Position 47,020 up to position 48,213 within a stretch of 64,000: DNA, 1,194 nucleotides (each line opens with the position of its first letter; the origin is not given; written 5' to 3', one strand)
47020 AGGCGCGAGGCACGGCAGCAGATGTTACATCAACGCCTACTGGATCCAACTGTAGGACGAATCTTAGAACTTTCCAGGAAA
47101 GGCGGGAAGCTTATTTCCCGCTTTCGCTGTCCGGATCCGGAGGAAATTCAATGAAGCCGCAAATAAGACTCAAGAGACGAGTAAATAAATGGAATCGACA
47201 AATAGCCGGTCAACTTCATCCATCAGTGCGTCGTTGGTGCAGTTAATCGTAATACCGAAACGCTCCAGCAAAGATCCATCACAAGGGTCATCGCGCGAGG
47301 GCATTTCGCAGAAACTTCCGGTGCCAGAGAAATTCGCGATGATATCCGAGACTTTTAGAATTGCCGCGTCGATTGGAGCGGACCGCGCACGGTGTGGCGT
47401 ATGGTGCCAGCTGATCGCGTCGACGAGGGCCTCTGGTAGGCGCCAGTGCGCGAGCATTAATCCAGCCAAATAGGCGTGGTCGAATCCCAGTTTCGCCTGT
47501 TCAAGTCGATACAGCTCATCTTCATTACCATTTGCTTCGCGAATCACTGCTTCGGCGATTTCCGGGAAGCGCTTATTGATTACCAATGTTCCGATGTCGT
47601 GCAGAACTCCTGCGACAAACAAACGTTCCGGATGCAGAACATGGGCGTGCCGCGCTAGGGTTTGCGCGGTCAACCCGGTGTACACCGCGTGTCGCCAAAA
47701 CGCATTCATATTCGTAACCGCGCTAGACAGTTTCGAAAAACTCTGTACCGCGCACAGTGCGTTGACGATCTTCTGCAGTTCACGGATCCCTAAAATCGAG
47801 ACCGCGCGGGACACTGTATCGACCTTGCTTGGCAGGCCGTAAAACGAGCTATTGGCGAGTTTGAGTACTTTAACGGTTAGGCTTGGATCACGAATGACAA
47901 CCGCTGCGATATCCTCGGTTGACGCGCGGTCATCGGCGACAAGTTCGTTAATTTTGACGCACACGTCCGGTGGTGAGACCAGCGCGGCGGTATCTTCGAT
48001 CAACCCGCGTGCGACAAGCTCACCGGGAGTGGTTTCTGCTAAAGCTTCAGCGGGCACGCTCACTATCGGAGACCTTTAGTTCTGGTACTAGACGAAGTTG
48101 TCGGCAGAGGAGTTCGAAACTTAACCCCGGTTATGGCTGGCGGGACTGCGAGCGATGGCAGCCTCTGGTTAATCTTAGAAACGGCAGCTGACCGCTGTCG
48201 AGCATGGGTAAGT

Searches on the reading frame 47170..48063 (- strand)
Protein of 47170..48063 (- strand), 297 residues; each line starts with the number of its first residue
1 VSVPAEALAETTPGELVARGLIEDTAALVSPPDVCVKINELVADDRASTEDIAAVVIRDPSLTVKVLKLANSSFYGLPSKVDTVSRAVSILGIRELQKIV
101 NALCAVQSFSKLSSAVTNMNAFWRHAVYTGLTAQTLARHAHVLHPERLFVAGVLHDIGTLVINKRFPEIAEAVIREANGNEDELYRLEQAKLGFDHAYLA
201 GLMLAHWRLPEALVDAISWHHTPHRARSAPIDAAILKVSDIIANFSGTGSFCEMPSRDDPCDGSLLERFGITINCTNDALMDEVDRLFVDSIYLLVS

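Call 72: search_protein_families(library=pfam, proteins=[window:47170-48063:-], max_evalue=0.00001)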
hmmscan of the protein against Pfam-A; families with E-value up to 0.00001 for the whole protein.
window:47170-48063:- (297 aa): 2 families
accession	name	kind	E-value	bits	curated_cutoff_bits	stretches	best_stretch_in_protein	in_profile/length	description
PF08668.18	HDOD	-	7.2e-60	202.3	22.9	1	29-223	2-196/196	HDOD domain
PF01966.28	HD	-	1.2e-08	35.7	22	1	123-243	2-114/116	HD domain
